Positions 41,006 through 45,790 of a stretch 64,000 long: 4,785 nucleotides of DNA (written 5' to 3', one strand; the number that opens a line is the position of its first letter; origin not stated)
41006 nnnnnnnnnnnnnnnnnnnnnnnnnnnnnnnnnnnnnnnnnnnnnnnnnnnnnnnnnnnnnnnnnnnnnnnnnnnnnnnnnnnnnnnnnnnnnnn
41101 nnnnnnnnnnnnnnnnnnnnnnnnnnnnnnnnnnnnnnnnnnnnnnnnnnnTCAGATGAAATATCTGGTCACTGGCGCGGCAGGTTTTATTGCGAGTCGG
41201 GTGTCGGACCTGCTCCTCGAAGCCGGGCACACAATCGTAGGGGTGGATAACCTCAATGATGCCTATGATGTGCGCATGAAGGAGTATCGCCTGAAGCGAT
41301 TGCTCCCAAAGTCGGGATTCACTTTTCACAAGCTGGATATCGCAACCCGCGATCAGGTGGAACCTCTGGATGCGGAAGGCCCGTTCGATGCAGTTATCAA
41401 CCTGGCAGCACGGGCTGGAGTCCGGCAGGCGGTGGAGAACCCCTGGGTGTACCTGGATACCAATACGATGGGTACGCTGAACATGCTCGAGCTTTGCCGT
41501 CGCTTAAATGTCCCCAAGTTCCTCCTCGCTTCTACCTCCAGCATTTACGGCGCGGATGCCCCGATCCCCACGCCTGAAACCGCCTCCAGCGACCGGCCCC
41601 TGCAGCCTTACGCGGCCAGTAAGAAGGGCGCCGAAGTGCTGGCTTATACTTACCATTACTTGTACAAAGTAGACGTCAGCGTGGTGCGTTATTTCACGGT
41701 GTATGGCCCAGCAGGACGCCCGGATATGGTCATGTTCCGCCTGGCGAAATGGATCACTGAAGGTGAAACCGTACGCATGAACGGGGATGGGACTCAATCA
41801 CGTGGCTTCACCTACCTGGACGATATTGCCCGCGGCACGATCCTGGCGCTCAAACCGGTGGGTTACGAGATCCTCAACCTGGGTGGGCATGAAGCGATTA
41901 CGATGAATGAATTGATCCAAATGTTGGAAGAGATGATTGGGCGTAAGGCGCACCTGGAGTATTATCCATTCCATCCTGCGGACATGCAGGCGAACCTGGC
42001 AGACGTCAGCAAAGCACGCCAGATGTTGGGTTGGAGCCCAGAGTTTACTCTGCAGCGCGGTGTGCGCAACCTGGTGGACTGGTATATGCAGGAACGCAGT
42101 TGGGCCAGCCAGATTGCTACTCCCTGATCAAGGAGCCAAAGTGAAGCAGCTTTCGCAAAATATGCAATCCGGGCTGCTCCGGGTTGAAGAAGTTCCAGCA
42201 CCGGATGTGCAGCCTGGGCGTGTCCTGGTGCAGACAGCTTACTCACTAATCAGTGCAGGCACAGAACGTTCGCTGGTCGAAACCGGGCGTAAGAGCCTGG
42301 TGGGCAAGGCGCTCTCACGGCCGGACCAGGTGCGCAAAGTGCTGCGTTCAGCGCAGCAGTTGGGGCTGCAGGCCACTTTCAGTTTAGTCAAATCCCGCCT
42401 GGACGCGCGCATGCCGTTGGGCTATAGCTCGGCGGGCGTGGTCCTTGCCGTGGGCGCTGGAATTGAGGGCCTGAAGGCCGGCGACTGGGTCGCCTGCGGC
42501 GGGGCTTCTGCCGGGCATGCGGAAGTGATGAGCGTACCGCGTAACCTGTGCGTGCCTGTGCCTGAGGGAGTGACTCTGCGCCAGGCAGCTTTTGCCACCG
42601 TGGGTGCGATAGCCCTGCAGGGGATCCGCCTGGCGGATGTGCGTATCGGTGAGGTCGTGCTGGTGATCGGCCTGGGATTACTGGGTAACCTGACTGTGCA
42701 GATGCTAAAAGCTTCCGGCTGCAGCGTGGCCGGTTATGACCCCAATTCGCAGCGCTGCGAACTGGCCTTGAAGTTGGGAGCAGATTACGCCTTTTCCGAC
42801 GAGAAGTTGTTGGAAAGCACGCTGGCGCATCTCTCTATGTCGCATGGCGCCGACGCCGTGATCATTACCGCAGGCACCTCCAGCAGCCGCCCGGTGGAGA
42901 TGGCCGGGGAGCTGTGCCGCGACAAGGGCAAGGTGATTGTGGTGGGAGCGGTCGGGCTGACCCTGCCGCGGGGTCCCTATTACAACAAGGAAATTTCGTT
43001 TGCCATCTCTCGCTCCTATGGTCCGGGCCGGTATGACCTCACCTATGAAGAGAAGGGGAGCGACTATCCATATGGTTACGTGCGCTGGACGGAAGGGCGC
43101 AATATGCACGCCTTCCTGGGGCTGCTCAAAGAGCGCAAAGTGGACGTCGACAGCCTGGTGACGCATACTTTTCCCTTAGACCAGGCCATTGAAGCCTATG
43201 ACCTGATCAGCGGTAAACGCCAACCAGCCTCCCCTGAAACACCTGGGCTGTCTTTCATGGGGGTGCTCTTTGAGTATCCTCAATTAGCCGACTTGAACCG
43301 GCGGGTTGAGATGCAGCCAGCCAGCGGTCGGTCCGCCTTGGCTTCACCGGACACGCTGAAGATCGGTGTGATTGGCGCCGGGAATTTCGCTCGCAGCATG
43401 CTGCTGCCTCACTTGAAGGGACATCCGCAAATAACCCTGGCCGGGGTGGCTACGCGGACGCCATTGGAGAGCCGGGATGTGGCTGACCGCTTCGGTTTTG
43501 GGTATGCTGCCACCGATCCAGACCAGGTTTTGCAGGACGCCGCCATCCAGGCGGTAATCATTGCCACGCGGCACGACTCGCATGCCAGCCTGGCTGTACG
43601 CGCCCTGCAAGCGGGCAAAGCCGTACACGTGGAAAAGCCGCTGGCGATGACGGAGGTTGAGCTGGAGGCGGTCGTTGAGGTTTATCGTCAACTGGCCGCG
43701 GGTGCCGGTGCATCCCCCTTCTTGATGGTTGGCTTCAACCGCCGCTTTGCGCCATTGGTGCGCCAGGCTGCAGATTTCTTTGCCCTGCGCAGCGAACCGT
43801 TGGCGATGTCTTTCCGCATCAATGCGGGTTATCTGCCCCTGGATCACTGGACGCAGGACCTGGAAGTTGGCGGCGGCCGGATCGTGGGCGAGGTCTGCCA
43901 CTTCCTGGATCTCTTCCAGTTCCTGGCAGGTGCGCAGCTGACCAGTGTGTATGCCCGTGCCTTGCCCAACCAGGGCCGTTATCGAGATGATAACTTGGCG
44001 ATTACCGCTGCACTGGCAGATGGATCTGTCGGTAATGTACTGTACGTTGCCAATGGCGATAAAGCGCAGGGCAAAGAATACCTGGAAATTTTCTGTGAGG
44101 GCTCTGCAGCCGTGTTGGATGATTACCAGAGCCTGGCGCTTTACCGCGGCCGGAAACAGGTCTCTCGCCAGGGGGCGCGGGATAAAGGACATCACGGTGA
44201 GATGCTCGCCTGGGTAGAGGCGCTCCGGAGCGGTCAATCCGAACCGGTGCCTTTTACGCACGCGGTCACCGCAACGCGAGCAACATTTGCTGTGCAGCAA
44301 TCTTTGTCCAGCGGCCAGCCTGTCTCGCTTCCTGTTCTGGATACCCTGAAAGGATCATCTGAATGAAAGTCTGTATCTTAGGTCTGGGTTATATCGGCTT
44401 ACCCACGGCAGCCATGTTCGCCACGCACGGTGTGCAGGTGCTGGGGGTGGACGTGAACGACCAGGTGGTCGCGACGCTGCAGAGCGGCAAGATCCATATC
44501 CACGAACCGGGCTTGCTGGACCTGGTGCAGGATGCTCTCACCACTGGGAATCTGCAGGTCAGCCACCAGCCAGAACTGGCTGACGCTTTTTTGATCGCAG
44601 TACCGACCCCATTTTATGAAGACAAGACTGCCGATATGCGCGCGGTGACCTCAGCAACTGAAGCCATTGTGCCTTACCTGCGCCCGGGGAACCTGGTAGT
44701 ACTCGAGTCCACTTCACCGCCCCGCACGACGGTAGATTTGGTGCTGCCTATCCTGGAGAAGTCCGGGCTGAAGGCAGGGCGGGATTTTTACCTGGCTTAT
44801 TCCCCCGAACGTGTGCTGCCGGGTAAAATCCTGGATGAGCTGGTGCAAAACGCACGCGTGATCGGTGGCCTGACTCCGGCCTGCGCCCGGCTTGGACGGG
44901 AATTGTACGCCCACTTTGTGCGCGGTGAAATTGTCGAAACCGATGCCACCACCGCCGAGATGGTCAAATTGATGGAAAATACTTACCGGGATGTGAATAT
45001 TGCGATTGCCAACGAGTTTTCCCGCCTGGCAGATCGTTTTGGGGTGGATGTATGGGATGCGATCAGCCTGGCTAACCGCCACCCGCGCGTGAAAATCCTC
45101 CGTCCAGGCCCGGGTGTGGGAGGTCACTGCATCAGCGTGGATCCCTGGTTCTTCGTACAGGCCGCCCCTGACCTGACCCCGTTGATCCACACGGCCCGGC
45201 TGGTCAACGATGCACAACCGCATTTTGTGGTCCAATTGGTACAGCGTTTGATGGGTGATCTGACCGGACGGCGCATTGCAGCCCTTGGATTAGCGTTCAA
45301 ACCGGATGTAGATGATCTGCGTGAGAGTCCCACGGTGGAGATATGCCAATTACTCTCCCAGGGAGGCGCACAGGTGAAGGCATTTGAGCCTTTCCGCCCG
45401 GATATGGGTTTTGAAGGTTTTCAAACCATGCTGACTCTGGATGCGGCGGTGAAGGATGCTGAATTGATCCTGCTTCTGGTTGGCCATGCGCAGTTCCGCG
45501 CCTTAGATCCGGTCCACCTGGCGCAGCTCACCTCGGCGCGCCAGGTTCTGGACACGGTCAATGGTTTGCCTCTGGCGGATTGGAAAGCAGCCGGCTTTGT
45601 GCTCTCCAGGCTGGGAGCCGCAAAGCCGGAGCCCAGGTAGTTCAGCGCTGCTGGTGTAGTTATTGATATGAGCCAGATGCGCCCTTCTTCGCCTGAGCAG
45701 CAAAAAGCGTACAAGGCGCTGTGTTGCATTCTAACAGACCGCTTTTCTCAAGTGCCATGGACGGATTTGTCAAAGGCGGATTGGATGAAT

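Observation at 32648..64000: Large surface-glycan locus with many nucleotide-sugar pathways but almost no soluble glycosyltransferases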

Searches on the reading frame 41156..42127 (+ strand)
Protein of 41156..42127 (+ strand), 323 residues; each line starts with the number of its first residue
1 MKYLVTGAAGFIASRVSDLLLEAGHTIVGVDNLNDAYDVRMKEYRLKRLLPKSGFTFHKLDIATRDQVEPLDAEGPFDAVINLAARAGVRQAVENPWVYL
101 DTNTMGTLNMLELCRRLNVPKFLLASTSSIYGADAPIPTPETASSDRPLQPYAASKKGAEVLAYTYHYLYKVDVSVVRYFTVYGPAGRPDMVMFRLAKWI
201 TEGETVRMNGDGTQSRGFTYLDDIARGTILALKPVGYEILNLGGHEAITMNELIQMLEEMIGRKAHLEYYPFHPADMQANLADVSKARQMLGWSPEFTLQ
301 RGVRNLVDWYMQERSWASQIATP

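Call 5: search_protein_families(library=pfam, proteins=[window:41156-42127:+], max_evalue=0.001)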
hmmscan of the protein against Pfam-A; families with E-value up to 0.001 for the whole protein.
window:41156-42127:+ (323 aa): 6 families
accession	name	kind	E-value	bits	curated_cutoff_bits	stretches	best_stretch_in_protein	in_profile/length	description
PF01370.27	Epimerase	-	3.5e-55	187.5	20.9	1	4-243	2-240/240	NAD dependent epimerase/dehydratase family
PF16363.11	GDP_Man_Dehyd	-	7.3e-52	177.3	27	1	4-305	1-331/332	GDP-mannose 4,6 dehydratase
PF01073.25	3Beta_HSD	-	1.5e-12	47.6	22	1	4-235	1-232/280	3-beta hydroxysteroid dehydrogenase/isomerase family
PF04321.23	RmlD_sub_bind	-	5.6e-12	45.8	27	1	1-246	1-216/287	RmlD substrate binding domain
PF02719.21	Polysacc_synt_2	-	1.2e-07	31.6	20.2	1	4-128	2-129/293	Polysaccharide biosynthesis protein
PF07993.18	NAD_binding_4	-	1.3e-07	31.5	20.1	1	77-184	89-209/258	Male sterility protein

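Call 14: search_protein_families(library=ncbifam, proteins=[window:41156-42127:+], max_evalue=0.00001)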
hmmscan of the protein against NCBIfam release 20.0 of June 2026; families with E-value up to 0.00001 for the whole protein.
window:41156-42127:+ (323 aa): 18 families
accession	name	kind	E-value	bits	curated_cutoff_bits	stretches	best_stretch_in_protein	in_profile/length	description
TIGR01181.1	dTDP_gluc_dehyt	equivalog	6.3e-48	163.5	365.1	1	2-319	1-320/321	dTDP-glucose 4,6-dehydratase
TIGR01179.1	galE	equivalog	9e-45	152.9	262.3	2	3-185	2-179/332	UDP-glucose 4-epimerase GalE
TIGR04180.1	EDH_00030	hypoth_equivalog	2e-37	128.9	475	1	4-297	2-296/297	NAD-dependent 4,6-dehydratase LegB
NF011728.1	PRK15181.1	equivalog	9.1e-32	110.4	760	1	2-315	17-342/348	Vi polysaccharide biosynthesis UDP-N-acetylglucosaminuronic acid C-4 epimerase TviC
NF007956.0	PRK10675.1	subfamily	2.6e-29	102.4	394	1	1-311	1-330/338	UDP-glucose 4-epimerase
NF007490.0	PRK10084.1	subfamily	2.9e-28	98.9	649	1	1-320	1-344/361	dTDP-glucose 4,6-dehydratase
TIGR02197.1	heptose_epim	equivalog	2.1e-27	96.1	274.6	1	4-312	2-315/316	ADP-glyceromanno-heptose 6-epimerase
NF007582.0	PRK10217.1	equivalog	6.2e-27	94.6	698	1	2-320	3-341/355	dTDP-glucose 4,6-dehydratase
NF047922.1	GDPFucSynFcl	equivalog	9.1e-22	77.9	500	1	58-314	35-305/308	GDP-L-fucose synthase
TIGR02622.1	CDP_4_6_dhtase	equivalog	6.5e-18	65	278.45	1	2-170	6-172/352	CDP-glucose 4,6-dehydratase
TIGR01472.1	gmd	equivalog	1.2e-17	64.1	415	1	4-172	4-175/342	GDP-mannose 4,6-dehydratase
NF042422.1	oxyalk_red_OleD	equivalog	3.5e-14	52.9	580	1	1-233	1-216/329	2-alkyl-3-oxoalkanoate reductase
NF043036.1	ErythonDh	equivalog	7.5e-14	51.6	325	1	1-190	1-187/321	D-erythronate dehydrogenase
NF008360.0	PRK11150.1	equivalog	7.1e-13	48.4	452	1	4-309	3-305/310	ADP-glyceromanno-heptose 6-epimerase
NF008872.0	PRK11908.1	equivalog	5.3e-12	45.4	294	1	2-314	3-339/349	bifunctional UDP-4-keto-pentose/UDP-xylose synthase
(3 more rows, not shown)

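Call 91: search_solved_structures(query=window:41156-42127:+, max_evalue=1e-25)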
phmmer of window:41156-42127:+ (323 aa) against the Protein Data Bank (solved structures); distinct sequences matched with E-value up to 1e-25: 54.
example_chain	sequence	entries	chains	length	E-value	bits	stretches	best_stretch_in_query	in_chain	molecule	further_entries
5u4q_A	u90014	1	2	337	8e-77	261.7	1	1-232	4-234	dTDP-glucose 4,6-dehydratase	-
6zl6_A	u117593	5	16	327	4.4e-54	187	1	1-312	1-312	Epimerase domain-containing protein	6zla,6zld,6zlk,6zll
6zlj_A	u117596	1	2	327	1.6e-53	185.2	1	1-312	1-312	Epimerase domain-containing protein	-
7ys8_A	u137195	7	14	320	9.5e-45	156.4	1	1-312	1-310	UDP-glucose 4-epimerase | UDP-glucose 4-epimerase along with EC 5.1.3.2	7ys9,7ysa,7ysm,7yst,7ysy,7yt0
4zrm_A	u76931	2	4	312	5.6e-43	150.6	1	1-311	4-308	UDP-glucose 4-epimerase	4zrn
6kv9_A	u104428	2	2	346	1.7e-42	149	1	4-322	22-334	MoeE5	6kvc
4gll_A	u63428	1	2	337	2.3e-38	135.4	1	2-316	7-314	UDP-glucuronic acid decarboxylase 1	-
2b69_A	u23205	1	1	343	2.6e-38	135.3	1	2-316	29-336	UDP-glucuronate decarboxylase 1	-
4lk3_A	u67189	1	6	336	4.2e-38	134.6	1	2-316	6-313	UDP-glucuronic acid decarboxylase 1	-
4m55_A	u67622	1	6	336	4.2e-38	134.6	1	2-316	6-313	UDP-glucuronic acid decarboxylase 1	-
10ke_A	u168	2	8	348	6.3e-36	127.4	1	2-312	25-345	Capsular polysaccharide biosynthesis protein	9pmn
1sb8_A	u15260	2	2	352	1.8e-35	125.9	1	3-311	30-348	wbpP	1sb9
3ruc_A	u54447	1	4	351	2.1e-35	125.7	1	3-312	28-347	WbgU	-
6bi4_A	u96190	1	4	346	1.3e-34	123.1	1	1-317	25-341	dTDP-glucose 4,6-dehydratase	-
3ru7_A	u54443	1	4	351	1.3e-34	123.1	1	3-312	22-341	WbgU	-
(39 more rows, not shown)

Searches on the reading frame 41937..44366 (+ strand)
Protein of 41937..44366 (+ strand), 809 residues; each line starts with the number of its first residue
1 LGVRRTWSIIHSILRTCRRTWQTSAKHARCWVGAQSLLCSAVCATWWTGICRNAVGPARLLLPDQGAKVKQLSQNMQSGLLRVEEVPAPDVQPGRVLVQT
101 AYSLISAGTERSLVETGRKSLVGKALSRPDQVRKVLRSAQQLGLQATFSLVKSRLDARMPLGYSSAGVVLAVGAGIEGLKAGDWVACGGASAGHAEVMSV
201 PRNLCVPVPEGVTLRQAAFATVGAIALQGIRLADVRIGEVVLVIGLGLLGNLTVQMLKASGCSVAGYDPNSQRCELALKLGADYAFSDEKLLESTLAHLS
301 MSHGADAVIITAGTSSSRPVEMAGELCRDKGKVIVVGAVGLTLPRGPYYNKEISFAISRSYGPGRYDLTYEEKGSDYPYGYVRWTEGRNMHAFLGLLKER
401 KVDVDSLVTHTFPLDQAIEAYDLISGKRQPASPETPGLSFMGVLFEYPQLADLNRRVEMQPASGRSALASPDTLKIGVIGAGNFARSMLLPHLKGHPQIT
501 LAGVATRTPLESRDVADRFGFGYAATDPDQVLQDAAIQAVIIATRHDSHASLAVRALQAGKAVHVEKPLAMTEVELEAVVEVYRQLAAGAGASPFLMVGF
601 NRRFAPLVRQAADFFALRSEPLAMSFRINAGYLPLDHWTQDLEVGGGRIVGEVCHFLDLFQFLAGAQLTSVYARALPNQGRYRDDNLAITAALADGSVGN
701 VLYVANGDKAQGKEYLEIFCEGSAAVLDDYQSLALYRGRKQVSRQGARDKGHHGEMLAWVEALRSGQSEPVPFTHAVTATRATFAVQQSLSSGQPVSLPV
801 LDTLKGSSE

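Call 5: search_protein_families(library=pfam, proteins=[window:41937-44366:+], max_evalue=0.001)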
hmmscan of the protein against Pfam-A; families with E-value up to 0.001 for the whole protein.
window:41937-44366:+ (809 aa): 10 families
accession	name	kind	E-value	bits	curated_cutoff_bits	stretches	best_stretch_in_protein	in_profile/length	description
PF01408.29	GFO_IDH_MocA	-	2.2e-23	83.7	24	1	474-584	1-110/120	Oxidoreductase family, NAD-binding Rossmann fold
PF00107.32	ADH_zinc_N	-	4.8e-15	56.1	31.8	1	249-364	2-118/129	Zinc-binding dehydrogenase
PF02894.22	GFO_IDH_MocA_C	-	2.2e-10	41.2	22.9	1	637-798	31-218/218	Oxidoreductase family, C-terminal alpha/beta domain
PF22725.1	GFO_IDH_MocA_C3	-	9e-06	26.1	27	1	632-721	27-119/124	GFO/IDH/MocA C-terminal domain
PF08240.17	ADH_N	-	9.5e-05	23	23.5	1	159-210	34-104/104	Alcohol dehydrogenase GroES-like domain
PF03446.21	NAD_binding_2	-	0.00017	22.1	21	0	243-295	4-56/161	NAD binding domain of 6-phosphogluconate dehydrogenase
PF02826.25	2-Hacid_dh_C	-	0.0002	21.2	25.1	0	238-292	36-89/178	D-isomer specific 2-hydroxyacid dehydrogenase, NAD binding domain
PF01488.26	Shikimate_DH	-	0.00037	21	24.3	0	472-546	11-85/138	Shikimate / quinate 5-dehydrogenase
PF02254.24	TrkA_N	-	0.00091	20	23.8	0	241-315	1-73/116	TrkA-N domain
PF16912.11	Glu_dehyd_C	-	0.00097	19.1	34.9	0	239-295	32-93/211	Glucose dehydrogenase C-terminus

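Call 14: search_protein_families(library=ncbifam, proteins=[window:41937-44366:+], max_evalue=0.00001)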
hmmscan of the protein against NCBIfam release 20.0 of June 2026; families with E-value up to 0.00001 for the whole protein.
window:41937-44366:+ (809 aa): 25 families
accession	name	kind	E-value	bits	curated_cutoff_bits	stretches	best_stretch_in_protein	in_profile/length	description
TIGR04380.1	myo_inos_iolG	equivalog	8.7e-26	90.6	355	1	474-796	2-329/330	inositol 2-dehydrogenase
TIGR03989.1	Rxyl_3153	subfamily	4.7e-19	68.9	440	1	194-427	141-362/370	NDMA-dependent alcohol dehydrogenase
NF052479.1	LevoglcsnDh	equivalog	6.2e-14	51.5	650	1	504-665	41-203/386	levoglucosan dehydrogenase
NF008607.0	PRK11579.1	subfamily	6.1e-13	48.5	330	1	472-579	3-107/346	oxidoreductase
TIGR02824.1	quinone_pig3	subfamily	8.3e-13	48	296.8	1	161-337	61-238/325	putative NAD(P)H quinone oxidoreductase, PIG3 family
NF006940.0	PRK09422.1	equivalog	9.6e-13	47.8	344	1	193-337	116-260/338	alcohol dehydrogenase AdhP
NF007642.0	PRK10309.1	equivalog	1.2e-12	47.7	550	1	192-339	115-262/347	galactitol-1-phosphate 5-dehydrogenase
TIGR00692.1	tdh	equivalog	1.6e-12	47.1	458.35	1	194-317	119-243/340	L-threonine 3-dehydrogenase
NF040723.1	UDP-GlcNAcDh_Arch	equivalog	2e-11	44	450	1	474-699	1-211/302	UDP-N-acetylglucosamine 3-dehydrogenase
TIGR03366.1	HpnZ_proposed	hypoth_equivalog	1e-10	41.3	328.1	1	205-340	122-256/315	putative phosphonate catabolism associated alcohol dehydrogenase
NF003808.0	PRK05396.1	equivalog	1.1e-10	40.9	380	1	194-317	121-245/341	L-threonine 3-dehydrogenase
NF041097.1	keto_inos_dh_IolM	equivalog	1.9e-10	39.9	450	1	232-338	201-312/389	scyllo-inosose 3-dehydrogenase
NF047908.1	AldhRedAhr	equivalog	5.4e-10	38.7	470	1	192-339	120-262/335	NADPH-dependent aldehyde reductase Ahr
NF007574.0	PRK10206.1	equivalog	1e-09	37.9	352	1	517-595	46-122/345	oxidoreductase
NF010344.0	PRK13771.1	subfamily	1.9e-09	37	349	1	194-338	118-256/334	putative alcohol dehydrogenase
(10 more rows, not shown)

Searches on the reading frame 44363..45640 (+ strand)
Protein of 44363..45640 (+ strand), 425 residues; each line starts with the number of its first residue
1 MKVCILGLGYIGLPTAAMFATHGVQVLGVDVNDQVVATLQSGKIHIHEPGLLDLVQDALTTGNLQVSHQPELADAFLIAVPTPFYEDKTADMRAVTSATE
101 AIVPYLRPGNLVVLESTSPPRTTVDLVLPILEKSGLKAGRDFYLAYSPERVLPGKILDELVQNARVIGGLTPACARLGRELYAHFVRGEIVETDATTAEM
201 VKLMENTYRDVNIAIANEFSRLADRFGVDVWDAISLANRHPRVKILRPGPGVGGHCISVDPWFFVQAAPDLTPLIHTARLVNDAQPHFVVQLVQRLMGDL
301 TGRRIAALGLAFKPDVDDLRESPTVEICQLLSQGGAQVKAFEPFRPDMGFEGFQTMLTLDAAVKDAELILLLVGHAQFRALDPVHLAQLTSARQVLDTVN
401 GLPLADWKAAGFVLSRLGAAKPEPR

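Call 5: search_protein_families(library=pfam, proteins=[window:44363-45640:+], max_evalue=0.001)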
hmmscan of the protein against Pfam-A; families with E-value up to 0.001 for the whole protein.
window:44363-45640:+ (425 aa): 5 families
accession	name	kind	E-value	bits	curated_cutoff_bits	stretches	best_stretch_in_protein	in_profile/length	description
PF03721.20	UDPG_MGDP_dh_N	-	4.4e-55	186.6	27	1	1-177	1-183/187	UDP-glucose/GDP-mannose dehydrogenase family, NAD binding domain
PF00984.24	UDPG_MGDP_dh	-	6.5e-27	93.9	25.4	1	197-283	2-93/94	UDP-glucose/GDP-mannose dehydrogenase family, central domain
PF03720.21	UDPG_MGDP_dh_C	-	8.2e-21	74.8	30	1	306-400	1-99/103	UDP-glucose/GDP-mannose dehydrogenase family, UDP binding domain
PF03446.21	NAD_binding_2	-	3e-05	24.5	21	1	2-126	1-103/161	NAD binding domain of 6-phosphogluconate dehydrogenase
PF02558.23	ApbA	-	0.00063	19.8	22.2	0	3-103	1-97/150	Ketopantoate reductase PanE/ApbA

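Call 14: search_protein_families(library=ncbifam, proteins=[window:44363-45640:+], max_evalue=0.00001)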
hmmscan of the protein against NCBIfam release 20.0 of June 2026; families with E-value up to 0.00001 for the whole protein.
window:44363-45640:+ (425 aa): 7 families
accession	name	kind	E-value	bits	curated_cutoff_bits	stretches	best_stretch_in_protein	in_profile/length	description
NF008286.0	PRK11064.1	equivalog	9.2e-135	449.5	459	1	2-388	5-409/420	UDP-N-acetyl-D-mannosamine dehydrogenase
TIGR03026.1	NDP-sugDHase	subfamily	2.1e-131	438.5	189.8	1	1-400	1-413/413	nucleotide sugar dehydrogenase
NF040825.1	UDPMaNacDH_Arch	equivalog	4.2e-113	378.4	750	1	1-415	1-411/418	UDP-N-acetyl-D-mannosamine dehydrogenase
NF041297.1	UDPGDh_AglM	equivalog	5.6e-58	196.9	670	1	1-383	1-400/429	UDP-glucose 6-dehydrogenase AglM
NF047673.2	TeichurnBiosyTuaD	equivalog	2.9e-54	184.9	700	1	2-418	3-430/439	UDP-glucose 6-dehydrogenase TuaD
NF011729.0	PRK15182.1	equivalog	3.7e-44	151.2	592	1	2-395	8-408/425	Vi polysaccharide biosynthesis UDP-N-acetylglucosamine C-6 dehydrogenase TviB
NF011631.0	PRK15057.1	equivalog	3.1e-12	46.3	757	1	1-344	1-338/388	UDP-glucose 6-dehydrogenase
